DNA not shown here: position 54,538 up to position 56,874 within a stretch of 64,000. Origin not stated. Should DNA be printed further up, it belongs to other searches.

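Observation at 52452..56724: Three-gene NuoE-like / NuoF-like / (HydA-N-terminal Fe-S plus GltD-like) cluster resembling Sporomusa-type Nfn (StnABC) transhydrogenase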

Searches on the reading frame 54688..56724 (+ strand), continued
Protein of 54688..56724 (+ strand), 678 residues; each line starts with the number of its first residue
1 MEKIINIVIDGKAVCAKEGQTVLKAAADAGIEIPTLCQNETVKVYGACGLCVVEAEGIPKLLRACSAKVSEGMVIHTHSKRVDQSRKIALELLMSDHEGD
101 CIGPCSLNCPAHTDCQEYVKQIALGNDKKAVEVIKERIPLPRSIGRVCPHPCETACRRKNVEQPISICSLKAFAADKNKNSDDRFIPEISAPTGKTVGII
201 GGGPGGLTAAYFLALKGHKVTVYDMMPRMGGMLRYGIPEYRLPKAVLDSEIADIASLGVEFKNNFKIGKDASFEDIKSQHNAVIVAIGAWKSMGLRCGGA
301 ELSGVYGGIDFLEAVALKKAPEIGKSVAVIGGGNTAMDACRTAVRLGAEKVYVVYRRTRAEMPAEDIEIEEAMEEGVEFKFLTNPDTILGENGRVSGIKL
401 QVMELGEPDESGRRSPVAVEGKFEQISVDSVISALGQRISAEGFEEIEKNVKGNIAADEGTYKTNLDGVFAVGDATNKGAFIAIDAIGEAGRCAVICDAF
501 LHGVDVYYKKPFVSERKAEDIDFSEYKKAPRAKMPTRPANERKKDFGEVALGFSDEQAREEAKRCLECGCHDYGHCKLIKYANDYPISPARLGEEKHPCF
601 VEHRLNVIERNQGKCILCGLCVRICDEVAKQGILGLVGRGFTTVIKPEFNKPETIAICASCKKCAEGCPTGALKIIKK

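Call 9: find_related_loci(query=window:54688-56724:+, collection=genome_contigs, flank=10000)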
Query window:54688-56724:+ (678 aa) in genome_contigs; peptide patterns used: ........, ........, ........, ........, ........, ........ (x = any residue, [..] = any of these).
457 stretches matched a pattern; 342 encode a relative of the query (tblastn E <= 1e-3); the best 80 are kept; 80 distinct loci.
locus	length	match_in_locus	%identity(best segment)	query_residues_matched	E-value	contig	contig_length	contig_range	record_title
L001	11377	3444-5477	97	1-678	0e+0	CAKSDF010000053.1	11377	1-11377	MAG: uncultured Eubacteriales bacterium isolate REFINED_METABAT215_TOP10_CONTIGS_1500_ASSEMBLY_K77_MERGED__Hadza_MoBio_h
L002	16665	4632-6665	96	1-678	0e+0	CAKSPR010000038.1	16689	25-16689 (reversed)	MAG: uncultured Eubacteriales bacterium isolate REFINED_METABAT215_TOP10_CONTIGS_1500_ASSEMBLY_K77_MERGED__Hadza_PheChl_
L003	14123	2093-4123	85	1-678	0e+0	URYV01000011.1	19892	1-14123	uncultured Ruminococcaceae bacterium isolate UMGS1484 genome assembly, contig: NODE_875_length_19892_cov_3.670212, whole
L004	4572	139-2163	72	1-676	0e+0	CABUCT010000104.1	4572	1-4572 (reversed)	MAG TPA_asm: uncultured Ruminococcaceae bacterium isolate MGYG-HGUT-03887 genome assembly, contig: GUT_GENOME247220_104,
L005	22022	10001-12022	68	5-678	0e+0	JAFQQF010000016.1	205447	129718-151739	MAG: Ruminococcus sp. isolate RGIG2051 Goat_Colon-2__c577, whole genome shotgun sequence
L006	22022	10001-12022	69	5-678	0e+0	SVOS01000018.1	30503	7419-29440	MAG: Oscillospiraceae bacterium isolate SIG571 NODE_7809_length_30503_cov_2.261028, whole genome shotgun sequence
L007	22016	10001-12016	69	5-676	0e+0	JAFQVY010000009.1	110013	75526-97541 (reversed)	MAG: Clostridia bacterium isolate RGIG2200 Goat_Colon.Co__c910864, whole genome shotgun sequence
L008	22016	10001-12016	69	5-676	0e+0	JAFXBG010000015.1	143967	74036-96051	MAG: Clostridia bacterium isolate RGIG6258 Sheep_Rectum-2__c694734, whole genome shotgun sequence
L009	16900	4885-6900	69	5-676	0e+0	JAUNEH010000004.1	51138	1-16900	MAG: Ruminococcus sp. isolate S24M_St_4 NODE_99_length_51138_cov_6.364485, whole genome shotgun sequence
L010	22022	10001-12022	68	5-678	0e+0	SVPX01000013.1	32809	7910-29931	MAG: Oscillospiraceae bacterium isolate SIG602 NODE_28195_length_32809_cov_1.487944, whole genome shotgun sequence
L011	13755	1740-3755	69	5-676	0e+0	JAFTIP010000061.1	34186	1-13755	MAG: Ruminococcus sp. isolate RGIG3852 Roe_deer_Cecum-1__c733016, whole genome shotgun sequence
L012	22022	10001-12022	68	5-678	0e+0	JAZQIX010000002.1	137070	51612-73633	MAG: Ruminococcus sp. isolate T1900044622_TS20190088.MAGScoT_cleanbin_000012 SGB_902_k141_1556159, whole genome shotgun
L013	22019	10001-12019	68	5-677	0e+0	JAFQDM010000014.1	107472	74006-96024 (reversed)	MAG: Ruminococcus sp. isolate RGIG1720 Goat_Cecum-2__c332644, whole genome shotgun sequence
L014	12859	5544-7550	69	5-673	0e+0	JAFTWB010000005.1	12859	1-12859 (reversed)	MAG: Clostridia bacterium isolate RGIG4202 Roe_deer_Colon-3__c580, whole genome shotgun sequence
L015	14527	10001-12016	68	5-677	0e+0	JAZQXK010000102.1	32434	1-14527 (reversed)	MAG: Faecousia sp. isolate T1900045162_TC20190156.MAGScoT_cleanbin_000006 SGB_5085_k141_2861136, whole genome shotgun se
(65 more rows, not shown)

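Call 47: search_protein_representatives(protein=window:54688-56724:+)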
Query: 678 residues. Proteins with E-value up to 0.001 (for the whole library): 33927; up to 1e-10: 17371; up to 1e-30: 5045. The best 150 are listed.
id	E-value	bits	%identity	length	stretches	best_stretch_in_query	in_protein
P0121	8.8e-287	969.4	64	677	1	1-676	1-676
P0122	5.4e-236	801.6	55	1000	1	6-673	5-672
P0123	5.6e-236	801.5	59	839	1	1-599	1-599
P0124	9.3e-232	787.6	55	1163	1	3-674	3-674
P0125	2.2e-231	786.3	54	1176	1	5-673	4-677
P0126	1.1e-227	774.2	53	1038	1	5-674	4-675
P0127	3.4e-224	762.6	53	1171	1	6-674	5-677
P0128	4.3e-224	762.2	53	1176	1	4-674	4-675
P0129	1.4e-221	754.0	54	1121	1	5-673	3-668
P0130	5.2e-220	748.8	52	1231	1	5-673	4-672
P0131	5.8e-219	745.3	51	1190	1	5-674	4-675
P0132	2.0e-217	740.2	53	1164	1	4-673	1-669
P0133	1.7e-213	727.3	53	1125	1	8-673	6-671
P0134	8.4e-213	725.0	50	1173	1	13-674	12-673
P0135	5.5e-210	715.7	60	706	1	1-529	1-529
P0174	3.1e-170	584.3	48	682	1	1-673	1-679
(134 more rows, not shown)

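Call 52: search_protein_families(library=pfam, proteins=[P0124, P0125, P0174, P0121], max_evalue=0.00001)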
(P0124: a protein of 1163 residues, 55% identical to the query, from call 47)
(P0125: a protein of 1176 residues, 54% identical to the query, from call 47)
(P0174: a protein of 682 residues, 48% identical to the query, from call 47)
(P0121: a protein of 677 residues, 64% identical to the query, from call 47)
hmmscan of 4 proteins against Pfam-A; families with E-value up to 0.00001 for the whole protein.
P0124 (1163 aa): 14 families
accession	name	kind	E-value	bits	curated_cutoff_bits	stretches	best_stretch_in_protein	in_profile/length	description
PF07992.20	Pyr_redox_2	-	1.7e-32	113.5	26.1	1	195-488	2-290/291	Pyridine nucleotide-disulphide oxidoreductase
PF00384.28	Molybdopterin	-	9.6e-30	104.2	24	1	744-1076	1-342/353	Molybdopterin oxidoreductase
PF13510.11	Fer2_4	-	3.8e-21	75.4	22.8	1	3-78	3-81/82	2Fe-2S iron-sulfur cluster binding domain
PF14691.11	Fer4_20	-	1.4e-17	63.9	25.8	1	100-178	27-109/113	Dihydroprymidine dehydrogenase domain II, 4Fe-4S cluster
PF04879.21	Molybdop_Fe4S4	-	4.6e-10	39.8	22.7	1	688-739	2-53/55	Molybdopterin oxidoreductase Fe4S4 domain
PF00070.33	Pyr_redox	-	2.4e-09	38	22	0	325-400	1-80/82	Pyridine nucleotide-disulphide oxidoreductase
PF13450.12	NAD_binding_8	-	3.5e-08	34.1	21.9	1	198-253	1-52/68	NAD(P)-binding Rossmann-like domain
PF12838.12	Fer4_7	-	4.8e-08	33.8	27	1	614-672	1-52/52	4Fe-4S dicluster domain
PF01266.30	DAO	-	6e-08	33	27.9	0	195-227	1-33/353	FAD dependent oxidoreductase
PF22117.2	Fer4_Nqo3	-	8.8e-08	32.7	27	1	606-673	2-66/67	NADH-quinone oxidoreductase subunit 3, ferredoxin-like domain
PF00037.32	Fer4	-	2.6e-07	30.6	21.1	1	654-673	4-23/24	4Fe-4S binding domain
PF12837.12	Fer4_6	-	1.2e-06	28.6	25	0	608-627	2-21/24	4Fe-4S binding domain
PF13738.12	Pyr_redox_3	-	1.4e-06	28.2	30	0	319-362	161-202/305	Pyridine nucleotide-disulphide oxidoreductase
PF12831.13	FAD_oxidored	-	1e-05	25.5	27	0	196-233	2-39/416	FAD dependent oxidoreductase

P0125 (1176 aa): 14 families
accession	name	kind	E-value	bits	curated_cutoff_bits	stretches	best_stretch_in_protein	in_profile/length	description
PF07992.20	Pyr_redox_2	-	9.8e-33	114.2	26.1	1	194-493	1-291/291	Pyridine nucleotide-disulphide oxidoreductase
PF00384.28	Molybdopterin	-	7.2e-28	98.1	24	1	744-1095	2-353/353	Molybdopterin oxidoreductase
PF14691.11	Fer4_20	-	2.7e-21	75.9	25.8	1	100-179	27-110/113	Dihydroprymidine dehydrogenase domain II, 4Fe-4S cluster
PF13510.11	Fer2_4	-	1.7e-19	70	22.8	1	5-78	5-81/82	2Fe-2S iron-sulfur cluster binding domain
PF00070.33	Pyr_redox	-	1.5e-10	41.9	22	0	195-228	1-34/82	Pyridine nucleotide-disulphide oxidoreductase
PF12838.12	Fer4_7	-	2.5e-10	41.1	27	1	618-676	1-52/52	4Fe-4S dicluster domain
PF13738.12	Pyr_redox_3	-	2.5e-09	37.3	30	0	323-476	164-305/305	Pyridine nucleotide-disulphide oxidoreductase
PF13450.12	NAD_binding_8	-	8.5e-09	36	21.9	1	198-232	1-35/68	NAD(P)-binding Rossmann-like domain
PF00037.32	Fer4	-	4.3e-08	33.1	21.1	1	659-678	5-24/24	4Fe-4S binding domain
PF00111.32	Fer2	-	1.2e-07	32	21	1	7-58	2-52/77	2Fe-2S iron-sulfur cluster binding domain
PF22117.2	Fer4_Nqo3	-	4.5e-07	30.4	27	1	610-678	2-67/67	NADH-quinone oxidoreductase subunit 3, ferredoxin-like domain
PF13187.11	Fer4_9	-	5.9e-06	26.7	27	1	618-676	1-51/52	4Fe-4S dicluster domain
PF12837.12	Fer4_6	-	7.9e-06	26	25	0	660-677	7-24/24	4Fe-4S binding domain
PF04879.21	Molybdop_Fe4S4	-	8.5e-06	26.1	22.7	1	695-738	5-53/55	Molybdopterin oxidoreductase Fe4S4 domain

P0174 (682 aa): 12 families
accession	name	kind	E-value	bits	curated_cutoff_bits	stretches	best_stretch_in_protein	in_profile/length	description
PF07992.20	Pyr_redox_2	-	3.6e-32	112.4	26.1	1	194-477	2-291/291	Pyridine nucleotide-disulphide oxidoreductase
PF14691.11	Fer4_20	-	3.1e-16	59.6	25.8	1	101-180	27-110/113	Dihydroprymidine dehydrogenase domain II, 4Fe-4S cluster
PF13510.11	Fer2_4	-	1.1e-15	57.8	22.8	1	3-79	2-81/82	2Fe-2S iron-sulfur cluster binding domain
PF00070.33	Pyr_redox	-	2.5e-15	57.2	22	1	324-398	1-80/82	Pyridine nucleotide-disulphide oxidoreductase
PF13738.12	Pyr_redox_3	-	2.2e-13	50.6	30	1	279-366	124-218/305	Pyridine nucleotide-disulphide oxidoreductase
PF22117.2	Fer4_Nqo3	-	1.6e-10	41.5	27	1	615-679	4-66/67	NADH-quinone oxidoreductase subunit 3, ferredoxin-like domain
PF13450.12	NAD_binding_8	-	1.1e-09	38.8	21.9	1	197-232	1-36/68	NAD(P)-binding Rossmann-like domain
PF00890.30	FAD_binding_2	-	3.4e-08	33.5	20.4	1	196-229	3-36/414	FAD binding domain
PF12831.13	FAD_oxidored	-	1.7e-07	31.3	27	0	196-231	3-38/416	FAD dependent oxidoreductase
PF01266.30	DAO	-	2.7e-07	30.9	27.9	0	196-224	3-31/353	FAD dependent oxidoreductase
PF01262.27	AlaDh_PNT_C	-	2.2e-06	27.7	23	0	316-363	21-69/214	Alanine dehydrogenase/PNT, C-terminal domain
PF13241.12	NAD_binding_7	-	9.3e-06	26.6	22.1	0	322-378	7-66/104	Putative NAD(P)-binding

P0121 (677 aa): 12 families
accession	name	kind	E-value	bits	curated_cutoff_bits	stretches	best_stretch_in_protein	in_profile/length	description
PF07992.20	Pyr_redox_2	-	4.8e-33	115.3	26.1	1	196-490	2-291/291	Pyridine nucleotide-disulphide oxidoreductase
PF13510.11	Fer2_4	-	2.6e-20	72.7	22.8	1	5-78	4-80/82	2Fe-2S iron-sulfur cluster binding domain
PF14691.11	Fer4_20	-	4e-19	68.9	25.8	1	104-181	31-111/113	Dihydroprymidine dehydrogenase domain II, 4Fe-4S cluster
PF00070.33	Pyr_redox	-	1.8e-08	35.2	22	0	326-400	1-79/82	Pyridine nucleotide-disulphide oxidoreductase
PF13738.12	Pyr_redox_3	-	3.5e-08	33.5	30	0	193-229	163-199/305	Pyridine nucleotide-disulphide oxidoreductase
PF12838.12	Fer4_7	-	6.5e-07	30.2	27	1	614-672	1-52/52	4Fe-4S dicluster domain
PF13450.12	NAD_binding_8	-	1.2e-06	29.1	21.9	1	199-233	1-35/68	NAD(P)-binding Rossmann-like domain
PF14697.11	Fer4_21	-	1.5e-06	28.6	35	1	611-673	4-57/59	4Fe-4S dicluster domain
PF22117.2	Fer4_Nqo3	-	2.1e-06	28.2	27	1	607-673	3-66/67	NADH-quinone oxidoreductase subunit 3, ferredoxin-like domain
PF01266.30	DAO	-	4.7e-06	26.8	27.9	0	197-229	2-34/353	FAD dependent oxidoreductase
PF00037.32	Fer4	-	6.3e-06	26.2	21.1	0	657-674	7-24/24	4Fe-4S binding domain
PF01262.27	AlaDh_PNT_C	-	6.3e-06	26.2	23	0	196-228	30-62/214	Alanine dehydrogenase/PNT, C-terminal domain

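Call 58: list_cluster_members(proteins=[P0042, P0029, P0038, P0063, P0067, P0092, P0094, P0018, P0027, P0108])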
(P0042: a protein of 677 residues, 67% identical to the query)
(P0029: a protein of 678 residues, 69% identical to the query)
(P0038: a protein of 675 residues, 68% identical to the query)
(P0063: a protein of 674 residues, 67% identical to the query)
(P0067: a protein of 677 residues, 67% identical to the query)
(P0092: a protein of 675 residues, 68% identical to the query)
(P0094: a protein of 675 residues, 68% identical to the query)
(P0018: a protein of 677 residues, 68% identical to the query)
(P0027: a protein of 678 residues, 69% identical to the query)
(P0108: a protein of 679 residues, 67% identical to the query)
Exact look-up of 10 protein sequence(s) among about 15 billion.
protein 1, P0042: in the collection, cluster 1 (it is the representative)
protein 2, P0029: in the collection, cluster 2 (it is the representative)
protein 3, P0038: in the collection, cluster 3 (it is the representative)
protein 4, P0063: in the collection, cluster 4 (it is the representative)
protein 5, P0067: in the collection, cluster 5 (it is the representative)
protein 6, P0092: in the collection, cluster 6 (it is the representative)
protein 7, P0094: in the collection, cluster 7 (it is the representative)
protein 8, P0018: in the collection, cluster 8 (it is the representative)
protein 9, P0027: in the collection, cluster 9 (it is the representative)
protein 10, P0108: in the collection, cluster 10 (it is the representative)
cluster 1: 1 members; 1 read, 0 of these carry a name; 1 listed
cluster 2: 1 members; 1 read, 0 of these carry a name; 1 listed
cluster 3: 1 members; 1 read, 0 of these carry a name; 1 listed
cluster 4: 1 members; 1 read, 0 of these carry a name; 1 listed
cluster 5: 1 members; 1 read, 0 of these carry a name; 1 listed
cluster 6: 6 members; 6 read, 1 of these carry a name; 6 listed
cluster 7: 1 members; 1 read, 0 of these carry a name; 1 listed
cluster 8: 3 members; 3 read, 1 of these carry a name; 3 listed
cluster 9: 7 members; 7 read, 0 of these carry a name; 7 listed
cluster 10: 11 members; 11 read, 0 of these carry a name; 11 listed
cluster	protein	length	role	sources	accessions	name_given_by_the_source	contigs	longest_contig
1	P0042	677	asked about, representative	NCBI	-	-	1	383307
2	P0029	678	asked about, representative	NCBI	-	-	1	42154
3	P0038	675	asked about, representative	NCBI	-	-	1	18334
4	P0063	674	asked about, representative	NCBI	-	-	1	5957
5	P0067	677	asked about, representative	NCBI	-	-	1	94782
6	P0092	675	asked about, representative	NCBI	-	-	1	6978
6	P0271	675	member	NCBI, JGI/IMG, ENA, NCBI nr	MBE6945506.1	MAG: 4Fe-4S dicluster domain-containing protein [Ruminococcaceae bacterium] | 4Fe-4S dicluster domain-containing protein [Oscillospiraceae bacterium]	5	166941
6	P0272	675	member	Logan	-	-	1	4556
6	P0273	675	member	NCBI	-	-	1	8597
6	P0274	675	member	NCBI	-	-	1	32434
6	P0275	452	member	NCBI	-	-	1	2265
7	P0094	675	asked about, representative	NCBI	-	-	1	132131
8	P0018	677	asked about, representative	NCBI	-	-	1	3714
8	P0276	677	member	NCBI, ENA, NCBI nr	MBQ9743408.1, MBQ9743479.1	MAG: FAD-dependent oxidoreductase [Ruminococcus sp.] | FAD-dependent oxidoreductase [Ruminococcus sp.]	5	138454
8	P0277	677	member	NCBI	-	-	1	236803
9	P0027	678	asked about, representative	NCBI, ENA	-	-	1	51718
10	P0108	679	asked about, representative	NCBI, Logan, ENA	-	-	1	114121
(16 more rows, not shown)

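Call 66: predict_structure(alignment_id=A2)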
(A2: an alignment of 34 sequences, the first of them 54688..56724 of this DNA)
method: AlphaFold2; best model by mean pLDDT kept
length: 678 residues; sequences in the alignment: 34
mean_pLDDT: 89.5   pTM: 0.85
mean pLDDT of the five models: 89.5, 88.8, 86.6, 86.5, 84.3
residues with pLDDT >= 90: 406; 70-90: 258; 50-70: 13; < 50: 1
segments of 3 or more residues with pLDDT < 50: none
pLDDT, mean of each block of 10 residues (from residue 1): 82 91 92 89 81 94 92 93 94 87 78 85 94 94 87 74 76 92 93 97 96 98 96 93 96 97 93 95 90 89 95 95 97 94 97 95 88 96 96 96 87 84 97 87 87 90 96 88 90 96 88 77 77 87 93 91 83 77 88 80 85 89 91 87 84 81 89 78
secondary structure, 60 per line:
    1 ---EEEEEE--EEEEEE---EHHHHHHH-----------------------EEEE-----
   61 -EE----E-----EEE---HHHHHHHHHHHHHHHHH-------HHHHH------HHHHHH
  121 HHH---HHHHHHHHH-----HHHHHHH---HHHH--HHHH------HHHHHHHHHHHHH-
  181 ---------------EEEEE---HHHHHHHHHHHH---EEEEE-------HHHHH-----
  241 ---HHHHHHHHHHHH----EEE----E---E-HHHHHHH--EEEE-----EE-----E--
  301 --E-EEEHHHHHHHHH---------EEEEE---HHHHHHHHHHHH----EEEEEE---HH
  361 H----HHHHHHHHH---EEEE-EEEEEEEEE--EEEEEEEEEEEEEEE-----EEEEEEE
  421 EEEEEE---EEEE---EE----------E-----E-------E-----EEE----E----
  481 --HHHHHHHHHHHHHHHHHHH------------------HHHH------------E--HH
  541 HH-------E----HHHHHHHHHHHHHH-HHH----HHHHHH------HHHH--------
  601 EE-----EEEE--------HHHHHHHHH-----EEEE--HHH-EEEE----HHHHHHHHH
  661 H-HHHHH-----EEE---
elements in order: E4-9 E12-17 H22-28 E52-55 E74-76 H80-96 H104-108 H115-123 H127-135 H141-147 H151-154 H157-160 H167-179 E196-200 H204-215 E219-223 H231-235 H244-255 E260-262 H273-279 E282-285 E305-307 H308-316 E326-330 H334-345 E350-355 H366-374 E378-381 E383-391 E394-408 E414-426 E430-433 E469-471 H483-501 H520-523 H539-542 H555-568 H577-582 H589-592 E608-611 H620-628 E634-637 E644-647 H652-661 H663-667 E673-675
